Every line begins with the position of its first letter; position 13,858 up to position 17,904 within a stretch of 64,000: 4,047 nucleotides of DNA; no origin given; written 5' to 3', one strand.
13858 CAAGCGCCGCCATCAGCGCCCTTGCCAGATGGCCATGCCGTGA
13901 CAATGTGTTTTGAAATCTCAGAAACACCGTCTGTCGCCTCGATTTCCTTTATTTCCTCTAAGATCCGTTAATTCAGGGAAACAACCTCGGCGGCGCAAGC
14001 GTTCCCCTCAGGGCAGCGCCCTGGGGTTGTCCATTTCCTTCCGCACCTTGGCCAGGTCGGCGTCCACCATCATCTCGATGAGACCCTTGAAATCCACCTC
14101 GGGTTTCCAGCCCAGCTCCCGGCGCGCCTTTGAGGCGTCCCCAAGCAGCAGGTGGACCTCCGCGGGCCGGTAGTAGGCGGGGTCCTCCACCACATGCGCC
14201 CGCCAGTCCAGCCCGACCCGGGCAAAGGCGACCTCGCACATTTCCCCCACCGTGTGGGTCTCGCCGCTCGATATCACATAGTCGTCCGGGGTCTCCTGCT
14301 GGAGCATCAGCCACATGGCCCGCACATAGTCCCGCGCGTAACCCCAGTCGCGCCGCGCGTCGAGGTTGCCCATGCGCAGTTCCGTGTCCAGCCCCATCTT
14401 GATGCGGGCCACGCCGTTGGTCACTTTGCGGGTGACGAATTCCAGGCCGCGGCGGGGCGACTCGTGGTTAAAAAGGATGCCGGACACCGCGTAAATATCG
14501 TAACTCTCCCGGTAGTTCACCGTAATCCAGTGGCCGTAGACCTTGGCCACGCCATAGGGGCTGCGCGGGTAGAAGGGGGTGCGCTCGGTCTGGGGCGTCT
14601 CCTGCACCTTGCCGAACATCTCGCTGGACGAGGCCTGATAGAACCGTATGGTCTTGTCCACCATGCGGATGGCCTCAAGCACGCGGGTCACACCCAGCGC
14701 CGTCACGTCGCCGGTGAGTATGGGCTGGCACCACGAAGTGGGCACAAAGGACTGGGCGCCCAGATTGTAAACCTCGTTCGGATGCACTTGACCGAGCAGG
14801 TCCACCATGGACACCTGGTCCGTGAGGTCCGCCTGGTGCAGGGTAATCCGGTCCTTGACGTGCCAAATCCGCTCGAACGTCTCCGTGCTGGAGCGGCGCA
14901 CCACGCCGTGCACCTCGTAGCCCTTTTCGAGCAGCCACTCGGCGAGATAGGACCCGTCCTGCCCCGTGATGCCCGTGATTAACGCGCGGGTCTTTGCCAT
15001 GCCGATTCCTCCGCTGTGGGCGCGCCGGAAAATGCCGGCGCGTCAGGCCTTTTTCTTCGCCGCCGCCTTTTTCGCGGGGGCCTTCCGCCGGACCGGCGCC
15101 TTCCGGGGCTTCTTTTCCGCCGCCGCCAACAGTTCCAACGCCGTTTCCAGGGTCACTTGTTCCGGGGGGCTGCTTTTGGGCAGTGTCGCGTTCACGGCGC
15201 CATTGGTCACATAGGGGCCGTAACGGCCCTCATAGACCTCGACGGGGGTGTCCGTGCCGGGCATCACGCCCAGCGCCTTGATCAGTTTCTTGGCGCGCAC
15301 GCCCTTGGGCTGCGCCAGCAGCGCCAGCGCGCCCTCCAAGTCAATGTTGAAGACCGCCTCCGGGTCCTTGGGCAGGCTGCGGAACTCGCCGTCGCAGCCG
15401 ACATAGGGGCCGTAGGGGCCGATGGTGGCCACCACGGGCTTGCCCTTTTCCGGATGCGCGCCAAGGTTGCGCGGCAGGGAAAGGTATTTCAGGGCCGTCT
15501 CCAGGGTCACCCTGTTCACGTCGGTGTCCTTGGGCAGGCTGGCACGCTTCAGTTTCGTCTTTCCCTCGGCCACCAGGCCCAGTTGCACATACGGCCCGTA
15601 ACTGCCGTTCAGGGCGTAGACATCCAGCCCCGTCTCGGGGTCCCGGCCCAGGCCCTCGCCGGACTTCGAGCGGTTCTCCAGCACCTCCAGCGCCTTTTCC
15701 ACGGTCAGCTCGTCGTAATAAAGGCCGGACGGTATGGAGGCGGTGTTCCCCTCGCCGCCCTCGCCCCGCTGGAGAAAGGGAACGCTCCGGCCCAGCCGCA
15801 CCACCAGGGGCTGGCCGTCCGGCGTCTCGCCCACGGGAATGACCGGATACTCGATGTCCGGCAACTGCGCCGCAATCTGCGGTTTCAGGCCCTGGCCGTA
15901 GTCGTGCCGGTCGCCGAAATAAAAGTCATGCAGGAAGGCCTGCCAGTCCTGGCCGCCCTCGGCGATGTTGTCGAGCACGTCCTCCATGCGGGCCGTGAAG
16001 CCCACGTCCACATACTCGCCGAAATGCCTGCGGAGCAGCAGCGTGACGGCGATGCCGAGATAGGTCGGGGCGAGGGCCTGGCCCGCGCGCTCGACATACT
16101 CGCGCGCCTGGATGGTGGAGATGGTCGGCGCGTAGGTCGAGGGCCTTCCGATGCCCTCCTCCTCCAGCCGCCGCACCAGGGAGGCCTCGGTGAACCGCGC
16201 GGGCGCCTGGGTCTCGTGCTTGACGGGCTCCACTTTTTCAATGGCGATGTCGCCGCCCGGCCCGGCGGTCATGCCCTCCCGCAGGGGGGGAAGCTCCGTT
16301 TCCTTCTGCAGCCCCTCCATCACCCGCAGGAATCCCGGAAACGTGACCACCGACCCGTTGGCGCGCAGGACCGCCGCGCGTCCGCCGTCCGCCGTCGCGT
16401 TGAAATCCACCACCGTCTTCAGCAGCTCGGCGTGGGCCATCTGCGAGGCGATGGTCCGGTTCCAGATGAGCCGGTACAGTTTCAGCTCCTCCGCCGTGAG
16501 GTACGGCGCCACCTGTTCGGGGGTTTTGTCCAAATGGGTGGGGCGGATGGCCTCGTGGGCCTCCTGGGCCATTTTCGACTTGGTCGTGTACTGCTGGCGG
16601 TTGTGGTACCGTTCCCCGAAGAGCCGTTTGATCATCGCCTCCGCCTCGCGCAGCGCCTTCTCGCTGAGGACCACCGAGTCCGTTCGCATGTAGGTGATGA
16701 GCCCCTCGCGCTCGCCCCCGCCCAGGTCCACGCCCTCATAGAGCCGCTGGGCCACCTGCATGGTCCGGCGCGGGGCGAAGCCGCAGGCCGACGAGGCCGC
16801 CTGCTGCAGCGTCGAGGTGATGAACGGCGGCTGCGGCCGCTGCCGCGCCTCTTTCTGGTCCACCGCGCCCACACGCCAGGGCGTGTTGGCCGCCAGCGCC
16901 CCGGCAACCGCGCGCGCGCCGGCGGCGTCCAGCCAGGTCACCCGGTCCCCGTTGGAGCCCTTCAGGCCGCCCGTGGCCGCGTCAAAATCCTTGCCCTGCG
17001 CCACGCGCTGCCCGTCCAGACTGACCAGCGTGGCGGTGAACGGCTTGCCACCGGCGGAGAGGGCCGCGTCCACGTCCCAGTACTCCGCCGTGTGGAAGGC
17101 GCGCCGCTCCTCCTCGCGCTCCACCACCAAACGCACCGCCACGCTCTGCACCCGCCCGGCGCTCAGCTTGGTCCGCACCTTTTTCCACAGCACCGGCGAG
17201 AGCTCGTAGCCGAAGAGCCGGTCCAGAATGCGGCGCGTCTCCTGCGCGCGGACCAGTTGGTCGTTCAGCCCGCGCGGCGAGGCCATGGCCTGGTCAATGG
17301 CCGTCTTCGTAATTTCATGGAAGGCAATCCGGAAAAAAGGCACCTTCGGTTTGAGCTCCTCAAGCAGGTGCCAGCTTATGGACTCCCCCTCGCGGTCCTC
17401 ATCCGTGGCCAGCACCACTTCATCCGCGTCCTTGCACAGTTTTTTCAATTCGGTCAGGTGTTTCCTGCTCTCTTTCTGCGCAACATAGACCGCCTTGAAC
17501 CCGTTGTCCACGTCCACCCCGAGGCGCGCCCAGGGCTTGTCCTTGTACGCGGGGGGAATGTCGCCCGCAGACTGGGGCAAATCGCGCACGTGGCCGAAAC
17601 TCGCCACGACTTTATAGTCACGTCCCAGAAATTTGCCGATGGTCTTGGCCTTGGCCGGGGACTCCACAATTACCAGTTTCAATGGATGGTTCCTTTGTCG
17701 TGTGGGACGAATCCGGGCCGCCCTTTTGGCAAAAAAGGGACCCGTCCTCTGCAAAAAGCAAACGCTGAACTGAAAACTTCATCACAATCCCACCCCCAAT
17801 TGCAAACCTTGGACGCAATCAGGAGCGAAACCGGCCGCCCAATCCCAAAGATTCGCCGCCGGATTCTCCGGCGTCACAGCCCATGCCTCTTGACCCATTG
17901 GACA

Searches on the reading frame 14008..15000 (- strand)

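Call 32: search_protein_families(library=pfam, proteins=[window:14008-15000:-], max_evalue=0.00001)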
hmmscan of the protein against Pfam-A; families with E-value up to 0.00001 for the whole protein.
window:14008-15000:- (330 aa): 3 families
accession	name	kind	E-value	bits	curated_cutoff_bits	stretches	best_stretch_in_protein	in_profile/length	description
PF16363.11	GDP_Man_Dehyd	-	3.4e-136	454.5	27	1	7-311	1-332/332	GDP-mannose 4,6 dehydratase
PF01370.27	Epimerase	-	4.8e-70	236.1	20.9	1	6-243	1-239/240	NAD dependent epimerase/dehydratase family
PF04321.23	RmlD_sub_bind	-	4.7e-08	32.9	27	1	5-176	2-152/287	RmlD substrate binding domain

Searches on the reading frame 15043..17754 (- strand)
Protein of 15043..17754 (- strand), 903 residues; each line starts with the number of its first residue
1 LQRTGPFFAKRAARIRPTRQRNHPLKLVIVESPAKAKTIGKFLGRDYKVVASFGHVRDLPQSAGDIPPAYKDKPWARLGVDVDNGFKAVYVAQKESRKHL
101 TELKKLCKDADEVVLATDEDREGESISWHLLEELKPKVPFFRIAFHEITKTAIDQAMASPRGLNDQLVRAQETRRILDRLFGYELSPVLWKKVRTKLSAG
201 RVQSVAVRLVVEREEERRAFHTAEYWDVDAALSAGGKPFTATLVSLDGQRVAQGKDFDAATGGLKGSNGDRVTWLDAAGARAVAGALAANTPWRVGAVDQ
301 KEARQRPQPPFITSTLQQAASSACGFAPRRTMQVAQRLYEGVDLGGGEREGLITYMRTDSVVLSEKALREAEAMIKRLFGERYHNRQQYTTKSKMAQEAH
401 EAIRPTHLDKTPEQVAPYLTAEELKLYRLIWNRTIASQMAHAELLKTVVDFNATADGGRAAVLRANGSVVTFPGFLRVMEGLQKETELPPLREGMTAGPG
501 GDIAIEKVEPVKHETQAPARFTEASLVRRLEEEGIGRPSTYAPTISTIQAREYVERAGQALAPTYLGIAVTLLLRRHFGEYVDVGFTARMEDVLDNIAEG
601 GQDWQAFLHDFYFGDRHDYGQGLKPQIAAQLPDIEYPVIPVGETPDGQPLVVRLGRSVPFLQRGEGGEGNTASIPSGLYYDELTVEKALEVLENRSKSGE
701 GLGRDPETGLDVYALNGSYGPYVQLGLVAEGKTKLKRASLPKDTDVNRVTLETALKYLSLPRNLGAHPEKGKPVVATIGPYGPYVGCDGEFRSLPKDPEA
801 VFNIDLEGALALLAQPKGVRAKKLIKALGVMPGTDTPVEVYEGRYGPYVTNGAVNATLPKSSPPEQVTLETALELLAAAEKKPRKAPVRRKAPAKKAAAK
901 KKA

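Call 32: search_protein_families(library=pfam, proteins=[window:15043-17754:-], max_evalue=0.00001)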
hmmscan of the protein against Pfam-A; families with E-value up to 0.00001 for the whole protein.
window:15043-17754:- (903 aa): 3 families
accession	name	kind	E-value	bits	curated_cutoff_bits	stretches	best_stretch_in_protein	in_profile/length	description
PF01131.25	Topoisom_bac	-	1.3e-111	374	35.1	1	163-608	2-410/411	DNA topoisomerase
PF13368.11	Toprim_C_rpt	-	2e-58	194.6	22.3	3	832-886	2-56/57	Topoisomerase C-terminal repeat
PF01751.28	Toprim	-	7e-22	77.9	23.1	1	26-148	1-96/96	Toprim domain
